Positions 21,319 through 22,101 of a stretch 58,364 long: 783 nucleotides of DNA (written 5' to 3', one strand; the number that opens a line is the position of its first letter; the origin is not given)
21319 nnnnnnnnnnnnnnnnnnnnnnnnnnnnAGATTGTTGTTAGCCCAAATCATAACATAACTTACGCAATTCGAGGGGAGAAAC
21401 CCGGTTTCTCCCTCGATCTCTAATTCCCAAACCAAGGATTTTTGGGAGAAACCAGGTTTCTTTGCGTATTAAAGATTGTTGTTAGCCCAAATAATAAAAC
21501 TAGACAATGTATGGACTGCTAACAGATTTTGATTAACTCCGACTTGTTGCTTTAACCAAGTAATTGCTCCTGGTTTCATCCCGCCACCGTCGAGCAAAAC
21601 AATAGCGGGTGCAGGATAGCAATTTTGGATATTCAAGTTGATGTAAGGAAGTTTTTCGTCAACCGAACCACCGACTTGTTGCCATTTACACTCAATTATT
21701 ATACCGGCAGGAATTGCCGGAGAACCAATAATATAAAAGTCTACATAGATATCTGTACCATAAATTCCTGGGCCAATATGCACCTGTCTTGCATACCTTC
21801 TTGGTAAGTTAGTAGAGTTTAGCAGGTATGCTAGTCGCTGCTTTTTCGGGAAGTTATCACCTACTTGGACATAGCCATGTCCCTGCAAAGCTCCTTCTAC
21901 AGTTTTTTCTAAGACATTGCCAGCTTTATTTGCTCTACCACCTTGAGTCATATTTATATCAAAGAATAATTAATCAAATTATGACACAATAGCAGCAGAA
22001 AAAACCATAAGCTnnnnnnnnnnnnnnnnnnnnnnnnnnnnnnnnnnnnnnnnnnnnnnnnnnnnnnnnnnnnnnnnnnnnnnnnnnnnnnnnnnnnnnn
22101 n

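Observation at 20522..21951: Dam-like methyltransferase convergent with a small PD-ExK-like ORF: possible type II restriction-modification pair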

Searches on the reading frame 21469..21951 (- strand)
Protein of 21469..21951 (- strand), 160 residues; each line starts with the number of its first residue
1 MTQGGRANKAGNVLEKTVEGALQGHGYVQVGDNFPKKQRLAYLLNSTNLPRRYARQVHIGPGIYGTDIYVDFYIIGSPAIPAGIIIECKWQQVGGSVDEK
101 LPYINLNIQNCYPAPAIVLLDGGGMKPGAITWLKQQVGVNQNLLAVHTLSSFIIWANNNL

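Call 3: search_protein_families(library=pfam, proteins=[window:21469-21951:-], max_evalue=1)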
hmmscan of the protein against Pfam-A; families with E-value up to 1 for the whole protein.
window:21469-21951:- (160 aa): 1 family
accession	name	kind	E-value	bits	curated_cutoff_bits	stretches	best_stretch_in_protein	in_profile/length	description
PF20472.4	PDDEXK_11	-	1.7e-49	167.7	23.7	1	6-159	1-144/145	PD-(D/E)XK nuclease superfamily domain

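Call 4: search_protein_families(library=ncbifam, proteins=[window:21469-21951:-], max_evalue=1)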
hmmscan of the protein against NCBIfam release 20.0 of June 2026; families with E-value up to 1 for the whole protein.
window:21469-21951:- (160 aa): 0 families

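Call 5: search_protein_families(library=padloc, proteins=[window:21469-21951:-], max_evalue=1)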
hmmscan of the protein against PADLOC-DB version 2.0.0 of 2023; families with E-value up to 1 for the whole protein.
window:21469-21951:- (160 aa): 0 families

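Call 6: search_solved_structures(query=window:21469-21951:-, max_evalue=10, show_alignments=2)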
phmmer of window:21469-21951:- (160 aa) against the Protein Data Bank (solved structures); distinct sequences matched with E-value up to 10: 1.
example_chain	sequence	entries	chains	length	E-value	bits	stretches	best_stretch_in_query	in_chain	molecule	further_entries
3e4c_A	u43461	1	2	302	2.2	11.4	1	77-144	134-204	Caspase-1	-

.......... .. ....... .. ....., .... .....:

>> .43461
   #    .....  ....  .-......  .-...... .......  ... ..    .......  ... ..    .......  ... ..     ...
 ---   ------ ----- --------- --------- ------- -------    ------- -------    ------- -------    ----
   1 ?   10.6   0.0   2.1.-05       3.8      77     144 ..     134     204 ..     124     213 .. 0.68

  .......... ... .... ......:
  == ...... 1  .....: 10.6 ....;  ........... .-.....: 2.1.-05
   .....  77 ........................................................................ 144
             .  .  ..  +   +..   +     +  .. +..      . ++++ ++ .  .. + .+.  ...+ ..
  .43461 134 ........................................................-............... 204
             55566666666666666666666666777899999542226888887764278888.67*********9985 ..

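Call 8: find_homologous_proteins(query=window:21469-21951:-, max_evalue=0.001)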
Query window:21469-21951:- (160 aa): 416 proteins with E <= 0.001 among 434 candidates; the best 120 are listed.
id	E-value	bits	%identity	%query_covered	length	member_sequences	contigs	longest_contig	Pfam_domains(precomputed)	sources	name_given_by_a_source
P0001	8.7e-97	340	93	100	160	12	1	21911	PF20472.5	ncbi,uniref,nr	ncbi:PD-(D/E)XK nuclease superfamily protein [Microseira wollei]|uniref:PD-(D/E)XK nuclease domain-c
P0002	1.0e-96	339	93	100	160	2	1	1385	PF20472.5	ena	-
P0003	3.9e-94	331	89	100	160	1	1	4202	PF20472.5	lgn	-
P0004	1.5e-92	326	89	100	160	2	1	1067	PF20472.5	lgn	-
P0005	1.6e-88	313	85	100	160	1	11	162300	PF20472.5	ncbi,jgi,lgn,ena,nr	ncbi:MAG: PD-(D/E)XK nuclease superfamily protein [bacterium]|nr:PD-(D/E)XK nuclease superfamily pro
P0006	8.8e-88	310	85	100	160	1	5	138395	PF20472.5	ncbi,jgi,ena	jgi:hypothetical protein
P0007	4.7e-87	308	84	100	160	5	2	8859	PF20472.5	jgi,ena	jgi:hypothetical protein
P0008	9.0e-86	304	84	100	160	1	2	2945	PF20472.5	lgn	-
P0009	2.0e-83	296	81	100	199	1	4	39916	PF20472.5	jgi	-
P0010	3.4e-83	295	78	100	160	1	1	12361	PF20472.5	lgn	-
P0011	4.1e-83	295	79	100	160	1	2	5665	PF20472.5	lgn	-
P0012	4.8e-83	295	78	100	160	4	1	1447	PF20472.5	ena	-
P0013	3.0e-82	292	80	100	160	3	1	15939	PF20472.5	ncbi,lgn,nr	ncbi:MAG TPA: hypothetical protein DEV81_00020 [Cyanobacteria bacterium UBA11049]|nr:hypothetical pr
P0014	4.2e-82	292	79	100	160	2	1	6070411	PF20472.5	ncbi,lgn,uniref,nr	ncbi:PD-(D/E)XK nuclease superfamily protein [Mastigocladopsis repens]|uniref:PD-(D/E)XK nuclease su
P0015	4.3e-82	292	79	100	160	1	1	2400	PF20472.5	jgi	jgi:hypothetical protein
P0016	9.7e-82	291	79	100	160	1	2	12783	PF20472.5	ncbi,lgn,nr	ncbi:MAG: hypothetical protein HC862_27565 [Scytonema sp. RU_4_4]|nr:hypothetical protein [Scytonema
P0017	4.4e-81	289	78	100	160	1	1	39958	PF20472.5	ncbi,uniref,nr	ncbi:PD-(D/E)XK nuclease superfamily protein [Kamptonema sp. UHCC 0994]|uniref:PD-(D/E)XK nuclease s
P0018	7.2e-81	288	78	100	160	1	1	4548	PF20472.5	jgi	jgi:hypothetical protein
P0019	4.6e-80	285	79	99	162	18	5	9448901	PF20472.5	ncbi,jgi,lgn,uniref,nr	ncbi:hypothetical protein NIES4073_60480 [Kalymmatonema gypsitolerans NIES-4073]|jgi:hypothetical pr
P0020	8.7e-80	284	77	100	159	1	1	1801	PF20472.5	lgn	-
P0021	1.2e-79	284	78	100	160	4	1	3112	PF20472.5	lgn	-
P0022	8.3e-79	281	75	100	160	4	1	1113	PF20472.5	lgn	-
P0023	1.6e-78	280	76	100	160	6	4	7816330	PF20472.5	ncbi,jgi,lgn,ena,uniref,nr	ncbi:MAG: hypothetical protein KME49_32845 [Brasilonema octagenarum HA4186-MV1]|jgi:hypothetical pro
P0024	6.5e-78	278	76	100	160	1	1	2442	PF20472.5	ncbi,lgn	ncbi:MAG: PD-(D/E)XK nuclease superfamily protein [Brasilonema sp.]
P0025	7.7e-78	278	74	100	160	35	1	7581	PF20472.5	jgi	jgi:hypothetical protein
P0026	1.1e-77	278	78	100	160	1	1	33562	PF20472.5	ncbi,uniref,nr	ncbi:PD-(D/E)XK nuclease superfamily protein [Cylindrospermum sp. FACHB-282]|uniref:PD-(D/E)XK nucle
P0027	2.6e-77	276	76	100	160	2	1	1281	PF20472.5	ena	-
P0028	7.6e-77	275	74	100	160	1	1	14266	PF20472.5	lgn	-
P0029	8.3e-77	275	74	100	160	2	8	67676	PF20472.5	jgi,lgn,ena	-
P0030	9.6e-77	275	74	100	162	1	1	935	PF20472.5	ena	-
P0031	2.7e-76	273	73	100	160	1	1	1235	PF20472.5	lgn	-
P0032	5.8e-76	272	73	100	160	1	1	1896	PF20472.5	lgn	-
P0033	8.9e-76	271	75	100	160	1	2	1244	PF20472.5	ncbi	-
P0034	2.0e-75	270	74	100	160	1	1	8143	PF20472.5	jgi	jgi:hypothetical protein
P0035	3.5e-75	269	73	100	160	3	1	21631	PF20472.5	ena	-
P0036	5.1e-75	269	74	100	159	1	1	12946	PF20472.5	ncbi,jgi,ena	-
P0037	6.8e-75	268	74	100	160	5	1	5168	PF20472.5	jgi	-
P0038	2.2e-74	267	71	100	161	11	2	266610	PF20472.5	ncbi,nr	ncbi:hypothetical protein NDA00_03620 [Funiculus sociatus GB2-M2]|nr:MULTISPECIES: PD-(D/E)XK nuclea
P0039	2.3e-74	267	73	100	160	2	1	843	PF20472.5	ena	-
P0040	4.9e-74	266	73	100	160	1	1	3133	PF20472.5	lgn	-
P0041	7.3e-74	265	73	100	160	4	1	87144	PF20472.5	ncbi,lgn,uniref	ncbi:PD-(D/E)XK nuclease superfamily protein [Nostoc sp.]|uniref:PD-(D/E)XK nuclease superfamily pro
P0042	1.2e-73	264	73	100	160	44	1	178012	PF20472.5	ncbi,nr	ncbi:hypothetical protein H6G91_06950 [Nostoc muscorum FACHB-395]|nr:hypothetical protein [Desmonost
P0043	2.4e-73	263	71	100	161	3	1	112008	PF20472.5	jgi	jgi:hypothetical protein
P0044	3.2e-73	263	73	100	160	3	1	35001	PF20472.5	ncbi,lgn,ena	-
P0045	3.9e-73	263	73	100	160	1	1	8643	PF20472.5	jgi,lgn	-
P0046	6.2e-73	262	70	100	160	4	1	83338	PF20472.5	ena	-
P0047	7.7e-73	262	71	100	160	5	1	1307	PF20472.5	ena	-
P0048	7.8e-73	262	73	100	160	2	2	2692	PF20472.5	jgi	jgi:hypothetical protein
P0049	1.2e-72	261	73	100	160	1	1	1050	PF20472.5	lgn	-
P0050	1.4e-72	261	72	100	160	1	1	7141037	PF20472.5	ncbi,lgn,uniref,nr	ncbi:PD-(D/E)XK nuclease superfamily protein [Nostoc sp. MS1]|uniref:PD-(D/E)XK nuclease superfamily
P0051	2.3e-72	260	73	100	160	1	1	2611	PF20472.5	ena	-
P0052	2.4e-72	260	71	100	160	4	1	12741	PF20472.5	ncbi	-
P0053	3.0e-72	260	71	100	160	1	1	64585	PF20472.5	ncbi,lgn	ncbi:MAG TPA: PD-(D/E)XK nuclease superfamily protein [Leptolyngbyaceae cyanobacterium]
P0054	3.8e-72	260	72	100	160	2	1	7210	PF20472.5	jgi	jgi:hypothetical protein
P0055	4.5e-72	259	74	100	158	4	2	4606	PF20472.5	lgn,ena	-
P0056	5.2e-72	259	73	100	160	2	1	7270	PF20472.5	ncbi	-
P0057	1.7e-71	257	71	100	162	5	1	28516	PF20472.5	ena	-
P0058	1.8e-71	257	69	100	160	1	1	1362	PF20472.5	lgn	-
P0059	3.1e-71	257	72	100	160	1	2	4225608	PF20472.5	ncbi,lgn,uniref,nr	ncbi:PD-(D/E)XK nuclease superfamily protein [Synechocystis sp. PCC 7509]|uniref:PD-(D/E)XK nuclease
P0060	5.8e-71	256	71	100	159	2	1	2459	PF20472.5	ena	-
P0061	4.2e-70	253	69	100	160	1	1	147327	PF20472.5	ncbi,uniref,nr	ncbi:hypothetical protein I8748_10470 [Nostoc sp. CENA67]|uniref:PD-(D/E)XK nuclease domain-containi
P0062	4.9e-70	253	68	100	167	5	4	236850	PF20472.5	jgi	jgi:hypothetical protein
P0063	8.2e-70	252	69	100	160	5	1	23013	PF20472.5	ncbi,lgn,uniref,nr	ncbi:PD-(D/E)XK nuclease superfamily protein [Anabaena catenula]|uniref:PD-(D/E)XK nuclease domain-c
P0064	9.2e-70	252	70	100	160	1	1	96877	PF20472.5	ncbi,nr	ncbi:PD-(D/E)XK nuclease superfamily protein [Halotia wernerae UHCC 0503]|nr:PD-(D/E)XK nuclease sup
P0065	1.8e-69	251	69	100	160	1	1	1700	PF20472.5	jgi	-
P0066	1.8e-69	251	70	100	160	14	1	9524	PF20472.5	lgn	-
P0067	2.2e-69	251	71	100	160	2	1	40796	PF20472.5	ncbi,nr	ncbi:MAG: hypothetical protein EAZ77_03180 [Nostocales cyanobacterium]|nr:MAG: hypothetical protein 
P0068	2.8e-69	250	72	99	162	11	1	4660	PF20472.5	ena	-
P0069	3.2e-69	250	69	100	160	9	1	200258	PF20472.5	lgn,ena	-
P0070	3.4e-69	250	69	100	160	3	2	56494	PF20472.5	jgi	jgi:hypothetical protein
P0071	3.9e-69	250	71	99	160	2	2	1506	PF20472.5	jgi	jgi:hypothetical protein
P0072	4.4e-69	250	68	100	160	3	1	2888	PF20472.5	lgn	-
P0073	4.5e-69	250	68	100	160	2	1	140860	PF20472.5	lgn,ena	-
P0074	1.3e-68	248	68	100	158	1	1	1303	PF20472.5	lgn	-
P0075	1.7e-68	248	70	99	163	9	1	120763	PF20472.5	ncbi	-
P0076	1.8e-68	248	68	100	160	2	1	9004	PF20472.5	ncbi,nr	ncbi:MAG: hypothetical protein LDL41_04765 [Coleofasciculus sp. S288]|nr:hypothetical protein [Coleo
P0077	2.1e-68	247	70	100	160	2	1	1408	PF20472.5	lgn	-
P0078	3.4e-68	247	68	100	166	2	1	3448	PF20472.5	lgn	-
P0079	6.5e-68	246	70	100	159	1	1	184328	PF20472.5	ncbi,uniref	ncbi:PD-(D/E)XK nuclease superfamily protein [Anabaena sp. WFMT]|uniref:PD-(D/E)XK nuclease superfam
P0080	7.2e-68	246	70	99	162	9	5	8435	PF20472.5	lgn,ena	-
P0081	9.2e-68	245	68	100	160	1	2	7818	PF20472.5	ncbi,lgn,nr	ncbi:MAG: PD-(D/E)XK nuclease superfamily protein [Oscillatoria sp. PMC 1068.18]|nr:PD-(D/E)XK nucle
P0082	1.6e-67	245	69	100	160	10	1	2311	PF20472.5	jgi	jgi:hypothetical protein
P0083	1.9e-67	244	67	100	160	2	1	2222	PF20472.5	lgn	-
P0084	2.4e-67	244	70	99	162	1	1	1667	PF20472.5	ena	-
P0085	6.6e-67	243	66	100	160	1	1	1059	PF20472.5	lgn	-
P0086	7.1e-67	242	68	100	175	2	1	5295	PF20472.5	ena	-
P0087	7.6e-67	242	67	100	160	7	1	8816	PF20472.5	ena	-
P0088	1.3e-66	242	68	100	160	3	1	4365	PF20472.5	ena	-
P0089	1.4e-66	241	67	100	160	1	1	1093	PF20472.5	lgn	-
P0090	1.4e-66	241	69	100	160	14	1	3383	PF20472.5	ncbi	-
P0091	2.3e-66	241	67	100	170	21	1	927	PF20472.5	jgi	jgi:hypothetical protein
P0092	2.3e-66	241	68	100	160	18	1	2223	PF20472.5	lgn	-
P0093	4.3e-66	240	68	100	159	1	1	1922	PF20472.5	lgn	-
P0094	4.3e-66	240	66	100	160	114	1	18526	PF20472.5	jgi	jgi:hypothetical protein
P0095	4.4e-66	240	67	100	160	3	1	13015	PF20472.5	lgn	-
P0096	5.3e-66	240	65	100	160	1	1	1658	PF20472.5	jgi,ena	jgi:hypothetical protein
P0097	8.4e-66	239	68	100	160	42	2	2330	PF20472.5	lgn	-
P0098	9.3e-66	239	68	100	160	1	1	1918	PF20472.5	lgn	-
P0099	1.2e-65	238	67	100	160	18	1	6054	PF20472.5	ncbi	-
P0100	1.4e-65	238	66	100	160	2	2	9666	PF20472.5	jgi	jgi:hypothetical protein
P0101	2.6e-65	237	68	100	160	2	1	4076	PF20472.5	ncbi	ncbi:MAG TPA: PD-(D/E)XK nuclease superfamily protein [Coleofasciculaceae cyanobacterium]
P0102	5.7e-65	236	66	100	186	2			PF20472.5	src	-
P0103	6.4e-65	236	67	100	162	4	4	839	PF20472.5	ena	-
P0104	7.9e-65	236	66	100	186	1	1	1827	PF20472.5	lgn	-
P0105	1.3e-64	235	63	100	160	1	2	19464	PF20472.5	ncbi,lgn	-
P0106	1.4e-64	235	64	100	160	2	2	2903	PF20472.5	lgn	-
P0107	1.5e-64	235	66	100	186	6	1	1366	PF20472.5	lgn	-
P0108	2.8e-64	234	66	100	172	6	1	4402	PF20472.5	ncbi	-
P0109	6.7e-64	233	63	100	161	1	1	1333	PF20472.5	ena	-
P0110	1.1e-63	232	66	100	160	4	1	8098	PF20472.5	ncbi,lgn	ncbi:MAG TPA: PD-(D/E)XK nuclease superfamily protein [Coleofasciculaceae cyanobacterium]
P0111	1.1e-62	229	64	100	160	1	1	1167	PF20472.5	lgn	-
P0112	2.2e-62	228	65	100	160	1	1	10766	PF20472.5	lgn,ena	-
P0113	3.5e-62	227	64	100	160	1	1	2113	PF20472.5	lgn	-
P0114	4.2e-62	227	62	100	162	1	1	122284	PF20472.5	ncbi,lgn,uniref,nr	ncbi:MAG: hypothetical protein RMY16_08660 [Nostoc sp. DedQUE12b]|uniref:PD-(D/E)XK nuclease superfa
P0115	4.6e-62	227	64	100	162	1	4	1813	PF20472.5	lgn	-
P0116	4.8e-62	227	64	100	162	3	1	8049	PF20472.5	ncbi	-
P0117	6.8e-61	223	61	100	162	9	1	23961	PF20472.5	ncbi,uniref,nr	ncbi:PD-(D/E)XK nuclease superfamily protein [Nostoc sp. WHI]|uniref:PD-(D/E)XK nuclease superfamily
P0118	1.0e-60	222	63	100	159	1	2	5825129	PF20472.5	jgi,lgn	jgi:hypothetical protein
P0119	1.7e-60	222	61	100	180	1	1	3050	PF20472.5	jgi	jgi:hypothetical protein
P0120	2.2e-60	221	61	99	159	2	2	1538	PF20472.5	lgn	-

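Call 9: find_related_loci(query=window:21469-21951:-, collection=genome_contigs, flank=5000)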
Query window:21469-21951:- (160 aa) in genome_contigs; peptide patterns used: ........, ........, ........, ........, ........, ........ (x = any residue, [..] = any of these).
168 stretches matched a pattern; 128 encode a relative of the query (tblastn E <= 1e-3); the best 80 are kept; 80 distinct loci.
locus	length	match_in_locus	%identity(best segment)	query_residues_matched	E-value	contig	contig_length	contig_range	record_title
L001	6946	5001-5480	93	1-160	1e-99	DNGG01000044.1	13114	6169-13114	MAG TPA_asm: Cyanobacteria bacterium UBA11372 contig_7422, whole genome shotgun sequence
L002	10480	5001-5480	93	1-160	4e-99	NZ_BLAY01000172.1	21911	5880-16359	Microseira wollei NIES-4236 sequence172, whole genome shotgun sequence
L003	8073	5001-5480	85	1-160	2e-91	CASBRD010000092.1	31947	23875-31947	MAG: uncultured cyanobacterium isolate PMM_0008 genome assembly, contig: PMM_0008_000000000092, whole genome shotgun seq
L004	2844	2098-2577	85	1-160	2e-93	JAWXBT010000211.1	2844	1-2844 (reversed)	MAG: bacterium isolate MP7G1.125 k99_1267711, whole genome shotgun sequence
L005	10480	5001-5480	84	1-160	4e-91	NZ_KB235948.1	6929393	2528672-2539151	Oscillatoria sp. PCC 10802 Osc10802DRAFT_Contig7.7, whole genome shotgun sequence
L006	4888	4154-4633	83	1-160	4e-90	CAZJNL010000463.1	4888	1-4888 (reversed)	MAG TPA_asm: uncultured Oscillatoria sp. isolate SRP220891_co5_255 genome assembly, contig: NODE_17387_length_4888_cov_5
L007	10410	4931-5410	79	1-160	2e-85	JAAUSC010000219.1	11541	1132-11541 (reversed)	MAG: Scytonema sp. RU_4_4 NODE_2874_length_11541_cov_13.915367, whole genome shotgun sequence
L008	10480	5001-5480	78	1-160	3e-85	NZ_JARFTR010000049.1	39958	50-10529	Kamptonema sp. UHCC 0994 NODE_45_length_39958_cov_15.455474, whole genome shotgun sequence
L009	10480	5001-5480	78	1-160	2e-84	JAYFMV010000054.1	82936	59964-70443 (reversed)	MAG: Potamolinea sp. isolate R1S1 contig_249, whole genome shotgun sequence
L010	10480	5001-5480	78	1-160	7e-84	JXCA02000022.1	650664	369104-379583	Scytonema tolypothrichoides VB-61278 scaffold_004, whole genome shotgun sequence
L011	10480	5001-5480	76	1-160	3e-83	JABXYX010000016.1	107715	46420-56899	Brasilonema sp. CT11 contig201, whole genome shotgun sequence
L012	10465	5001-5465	79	2-156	4e-83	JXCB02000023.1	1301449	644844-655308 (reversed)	Tolypothrix campylonemoides VB511288 scaffold_002, whole genome shotgun sequence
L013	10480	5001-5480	76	1-160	6e-83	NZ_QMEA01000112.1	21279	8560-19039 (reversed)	Brasilonema sp. UFV-L1 scaffold112_cov14, whole genome shotgun sequence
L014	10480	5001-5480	77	1-160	4e-83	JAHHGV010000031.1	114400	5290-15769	MAG: Brasilonema angustatum HA4187-MV1 scaffold_86_c1, whole genome shotgun sequence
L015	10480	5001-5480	78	1-160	1e-82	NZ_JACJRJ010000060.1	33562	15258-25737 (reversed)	Cylindrospermum sp. FACHB-282 contig60, whole genome shotgun sequence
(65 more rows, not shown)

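Call 25: predict_structure(alignment_id=A2)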
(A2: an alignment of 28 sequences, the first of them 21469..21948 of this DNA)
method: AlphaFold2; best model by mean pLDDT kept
length: 159 residues; sequences in the alignment: 28
mean_pLDDT: 81.4   pTM: 0.80
mean pLDDT of the five models: 81.4, 81.2, 80.6, 79.8, 79.2
residues with pLDDT >= 90: 71; 70-90: 52; 50-70: 22; < 50: 14
segments of 3 or more residues with pLDDT < 50: 92-99, 103-106
pLDDT, mean of each block of 10 residues (from residue 1): 60 91 97 96 95 92 80 92 85 47 53 86 67 81 89 93
secondary structure, 60 per line:
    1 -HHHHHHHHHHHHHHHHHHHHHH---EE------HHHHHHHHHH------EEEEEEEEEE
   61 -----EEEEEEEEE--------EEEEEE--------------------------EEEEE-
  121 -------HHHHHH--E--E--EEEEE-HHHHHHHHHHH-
elements in order: H2-23 H35-44 E51-60 E66-74 E83-88 E115-119 H128-133 E142-146 H148-158

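Call 27: search_protein_representatives(alignment_id=A2)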
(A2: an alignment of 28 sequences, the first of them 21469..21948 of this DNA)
Query: 28 sequences, 160 profile positions. Proteins with E-value up to 0.001 (for the whole library): 1012; up to 1e-10: 506; up to 1e-30: 27. The best 150 are listed.
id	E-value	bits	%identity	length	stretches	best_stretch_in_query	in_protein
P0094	9.1e-83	291.9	-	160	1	1-160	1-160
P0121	3.0e-70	251.2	-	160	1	1-160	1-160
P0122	7.3e-48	178.5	-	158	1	6-160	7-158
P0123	1.6e-46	174.1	-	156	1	1-159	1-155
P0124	2.7e-40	153.9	-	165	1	1-159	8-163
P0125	4.7e-37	143.3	-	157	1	2-158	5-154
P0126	1.4e-35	138.5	-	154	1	1-158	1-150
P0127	2.3e-35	137.9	-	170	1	6-160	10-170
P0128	3.4e-35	137.3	-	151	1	2-158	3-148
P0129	2.0e-34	134.8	-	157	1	4-158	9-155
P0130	5.5e-34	133.4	-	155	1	1-158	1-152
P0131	1.5e-33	131.9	-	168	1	2-158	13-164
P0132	1.9e-33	131.6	-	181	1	3-158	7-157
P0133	4.0e-33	130.6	-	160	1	13-160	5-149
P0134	5.1e-33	130.2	-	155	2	55-159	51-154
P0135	5.8e-33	130.0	-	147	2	52-156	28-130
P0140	1.0e-31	126.0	-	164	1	8-151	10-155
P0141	2.4e-31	124.8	-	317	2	45-159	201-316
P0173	1.7e-26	109.0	-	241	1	3-160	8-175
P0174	2.8e-26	108.3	-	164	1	4-160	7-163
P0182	2.2e-25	105.4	-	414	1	54-158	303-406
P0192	1.5e-24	102.7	-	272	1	53-160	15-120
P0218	4.8e-23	97.8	-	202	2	52-145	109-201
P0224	1.6e-22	96.1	-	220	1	68-159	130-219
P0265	3.0e-20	88.7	-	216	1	3-152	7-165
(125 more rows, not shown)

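Call 28: find_encoding_contigs(protein=P0122, flank=4000, max_places=4)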
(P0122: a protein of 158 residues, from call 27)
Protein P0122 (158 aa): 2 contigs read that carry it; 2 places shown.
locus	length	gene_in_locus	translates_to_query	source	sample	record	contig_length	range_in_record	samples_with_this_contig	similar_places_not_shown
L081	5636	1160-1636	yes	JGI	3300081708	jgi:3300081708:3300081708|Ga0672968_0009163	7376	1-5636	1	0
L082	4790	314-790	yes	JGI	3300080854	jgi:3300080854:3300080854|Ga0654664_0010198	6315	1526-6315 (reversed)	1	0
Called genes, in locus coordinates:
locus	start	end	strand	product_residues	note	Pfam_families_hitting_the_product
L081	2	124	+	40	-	?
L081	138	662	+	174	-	-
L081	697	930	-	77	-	-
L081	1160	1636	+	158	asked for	PF20472:PDDEXK_11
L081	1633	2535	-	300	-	PF02086:MethyltransfD12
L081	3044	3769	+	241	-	-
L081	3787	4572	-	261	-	-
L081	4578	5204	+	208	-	-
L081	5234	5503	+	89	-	-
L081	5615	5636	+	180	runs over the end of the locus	-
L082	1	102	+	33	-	?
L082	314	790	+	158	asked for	PF20472:PDDEXK_11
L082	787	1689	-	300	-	PF02086:MethyltransfD12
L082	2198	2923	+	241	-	-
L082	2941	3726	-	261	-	-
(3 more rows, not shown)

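Call 30: search_protein_families(library=pfam, proteins=[P0141, P0182, P0192, P0173, P0265, P0224, P0218, P0122, P0125, P0140], max_evalue=0.01)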
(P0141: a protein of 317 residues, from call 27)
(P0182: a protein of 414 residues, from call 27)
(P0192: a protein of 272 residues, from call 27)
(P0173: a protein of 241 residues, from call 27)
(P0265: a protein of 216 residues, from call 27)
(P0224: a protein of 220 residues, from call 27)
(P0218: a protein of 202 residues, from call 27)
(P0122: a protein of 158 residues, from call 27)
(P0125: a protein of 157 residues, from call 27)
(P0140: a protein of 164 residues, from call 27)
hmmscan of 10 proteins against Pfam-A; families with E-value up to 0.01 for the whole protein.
P0141 (317 aa): 1 family
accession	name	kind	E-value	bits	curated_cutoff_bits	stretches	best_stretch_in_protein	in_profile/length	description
PF20472.4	PDDEXK_11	-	3e-34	118.3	23.7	1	191-315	4-143/145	PD-(D/E)XK nuclease superfamily domain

P0182 (414 aa): 3 families
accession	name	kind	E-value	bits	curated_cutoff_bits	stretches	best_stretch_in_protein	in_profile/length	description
PF20472.4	PDDEXK_11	-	1.1e-27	97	23.7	1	288-404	10-141/145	PD-(D/E)XK nuclease superfamily domain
PF01381.28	HTH_3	-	1.4e-07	31.8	23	1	24-65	4-45/55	Helix-turn-helix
PF12844.13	HTH_19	-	0.00042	20.6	30.2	1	24-68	7-51/64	Helix-turn-helix domain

P0192 (272 aa): 1 family
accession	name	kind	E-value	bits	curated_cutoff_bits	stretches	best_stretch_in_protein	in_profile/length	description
PF20472.4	PDDEXK_11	-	1.5e-20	73.8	23.7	1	15-119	34-144/145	PD-(D/E)XK nuclease superfamily domain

P0173 (241 aa): 1 family
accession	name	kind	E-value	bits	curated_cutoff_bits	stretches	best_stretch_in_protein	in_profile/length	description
PF20472.4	PDDEXK_11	-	1.8e-24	86.6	23.7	1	12-173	2-143/145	PD-(D/E)XK nuclease superfamily domain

P0265 (216 aa): 2 families
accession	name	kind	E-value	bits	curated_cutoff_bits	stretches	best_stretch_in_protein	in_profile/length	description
PF20472.4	PDDEXK_11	-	8.5e-31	107.1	23.7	1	11-165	2-137/145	PD-(D/E)XK nuclease superfamily domain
PF04471.18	Mrr_cat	-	0.0054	17.3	21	0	76-111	31-64/115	Restriction endonuclease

P0224 (220 aa): 1 family
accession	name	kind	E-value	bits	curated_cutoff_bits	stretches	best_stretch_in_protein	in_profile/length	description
PF20472.4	PDDEXK_11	-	6.2e-25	88.1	23.7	1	133-220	52-145/145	PD-(D/E)XK nuclease superfamily domain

P0218 (202 aa): 1 family
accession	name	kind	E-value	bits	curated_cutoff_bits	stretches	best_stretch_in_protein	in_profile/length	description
PF20472.4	PDDEXK_11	-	5.3e-26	91.5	23.7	1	85-194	3-117/145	PD-(D/E)XK nuclease superfamily domain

P0122 (158 aa): 1 family
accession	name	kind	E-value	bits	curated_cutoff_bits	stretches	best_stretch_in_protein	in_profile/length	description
PF20472.4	PDDEXK_11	-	2.3e-40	138.1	23.7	1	8-157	2-144/145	PD-(D/E)XK nuclease superfamily domain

P0125 (157 aa): 2 families
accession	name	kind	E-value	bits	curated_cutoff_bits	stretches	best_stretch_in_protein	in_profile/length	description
PF20472.4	PDDEXK_11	-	3.6e-39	134.3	23.7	1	9-154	1-143/145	PD-(D/E)XK nuclease superfamily domain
PF04556.18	DpnII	-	6.2e-05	22.9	23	1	8-122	141-248/278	DpnII restriction endonuclease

P0140 (164 aa): 1 family
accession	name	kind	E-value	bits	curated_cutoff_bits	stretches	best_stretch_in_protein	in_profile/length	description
PF20472.4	PDDEXK_11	-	3.8e-39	134.2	23.7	1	8-164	1-145/145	PD-(D/E)XK nuclease superfamily domain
